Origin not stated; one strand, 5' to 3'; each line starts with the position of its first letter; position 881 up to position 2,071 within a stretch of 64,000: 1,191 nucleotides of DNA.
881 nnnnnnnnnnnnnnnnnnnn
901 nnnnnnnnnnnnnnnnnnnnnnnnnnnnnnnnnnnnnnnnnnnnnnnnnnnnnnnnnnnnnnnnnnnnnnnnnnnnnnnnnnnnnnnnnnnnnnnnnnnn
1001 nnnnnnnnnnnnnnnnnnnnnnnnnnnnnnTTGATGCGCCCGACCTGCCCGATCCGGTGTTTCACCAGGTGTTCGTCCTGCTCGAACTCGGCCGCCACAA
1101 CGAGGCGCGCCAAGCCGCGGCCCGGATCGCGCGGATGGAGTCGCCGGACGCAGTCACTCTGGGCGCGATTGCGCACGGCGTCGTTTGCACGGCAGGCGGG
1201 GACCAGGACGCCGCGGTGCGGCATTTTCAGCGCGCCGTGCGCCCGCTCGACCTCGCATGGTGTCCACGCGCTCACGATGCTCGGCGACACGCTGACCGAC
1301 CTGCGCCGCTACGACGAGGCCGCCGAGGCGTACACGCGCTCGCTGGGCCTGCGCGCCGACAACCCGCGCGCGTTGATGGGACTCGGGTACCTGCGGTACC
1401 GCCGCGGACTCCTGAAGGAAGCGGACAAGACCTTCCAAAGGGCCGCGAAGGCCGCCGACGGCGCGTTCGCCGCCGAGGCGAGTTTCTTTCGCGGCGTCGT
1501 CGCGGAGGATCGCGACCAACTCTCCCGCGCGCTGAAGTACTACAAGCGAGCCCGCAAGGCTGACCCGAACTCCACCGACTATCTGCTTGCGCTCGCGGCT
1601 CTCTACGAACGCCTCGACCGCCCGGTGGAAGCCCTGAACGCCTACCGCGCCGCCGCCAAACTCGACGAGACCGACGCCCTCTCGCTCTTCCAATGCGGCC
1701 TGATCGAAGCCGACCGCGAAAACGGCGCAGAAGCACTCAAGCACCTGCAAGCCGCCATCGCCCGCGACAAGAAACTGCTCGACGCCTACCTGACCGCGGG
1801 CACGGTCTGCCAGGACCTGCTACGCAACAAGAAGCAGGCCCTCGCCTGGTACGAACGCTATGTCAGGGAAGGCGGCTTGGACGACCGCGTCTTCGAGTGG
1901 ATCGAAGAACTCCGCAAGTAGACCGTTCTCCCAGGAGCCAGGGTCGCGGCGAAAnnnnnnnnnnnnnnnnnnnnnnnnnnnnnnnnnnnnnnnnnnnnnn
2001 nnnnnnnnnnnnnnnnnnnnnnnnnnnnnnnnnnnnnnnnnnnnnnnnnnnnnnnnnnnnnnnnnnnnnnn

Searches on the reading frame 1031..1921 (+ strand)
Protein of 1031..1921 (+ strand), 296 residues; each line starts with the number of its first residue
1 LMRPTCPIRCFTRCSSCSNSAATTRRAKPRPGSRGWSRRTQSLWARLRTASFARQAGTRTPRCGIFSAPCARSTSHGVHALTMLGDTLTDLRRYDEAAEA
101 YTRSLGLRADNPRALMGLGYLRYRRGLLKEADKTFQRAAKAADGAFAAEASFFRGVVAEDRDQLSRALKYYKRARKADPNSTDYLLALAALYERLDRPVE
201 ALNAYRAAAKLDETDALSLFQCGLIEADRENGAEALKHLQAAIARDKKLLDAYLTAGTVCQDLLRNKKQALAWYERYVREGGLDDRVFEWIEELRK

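Call 78: search_protein_families(library=pfam, proteins=[window:1031-1921:+], max_evalue=0.00001)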
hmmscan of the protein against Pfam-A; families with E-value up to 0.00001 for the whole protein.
window:1031-1921:+ (296 aa): 10 families
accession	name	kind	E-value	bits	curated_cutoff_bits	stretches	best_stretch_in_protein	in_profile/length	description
PF07719.23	TPR_2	-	9.7e-18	63.2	27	0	148-180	1-33/34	Tetratricopeptide repeat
PF00515.34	TPR_1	-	1.6e-15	56.6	27.8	0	80-109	3-32/34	Tetratricopeptide repeat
PF13432.12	TPR_16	-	1.6e-14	54.4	32.7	1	83-144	2-63/65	Tetratricopeptide repeat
PF13414.12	TPR_11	-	2.9e-13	49.7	26.8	0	85-126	1-42/42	TPR repeat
PF13428.12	TPR_14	-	1.4e-11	44.3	23.5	0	154-191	7-44/44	Tetratricopeptide repeat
PF13181.12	TPR_8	-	3.6e-11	42.7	25.7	0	79-111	2-34/34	Tetratricopeptide repeat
PF14559.12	TPR_19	-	2.4e-10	41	25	0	91-144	4-57/68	Tetratricopeptide repeat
PF13424.12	TPR_12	-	1.4e-09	38.5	30.1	0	113-178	4-75/77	Tetratricopeptide repeat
PF25064.1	ARM_TT21_5th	-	7.4e-08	33.1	27.8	1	80-178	3-102/117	TT21 fifth ARM repeats domain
PF13176.12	TPR_7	-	2.7e-07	30.6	27.9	0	80-112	1-33/36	Tetratricopeptide repeat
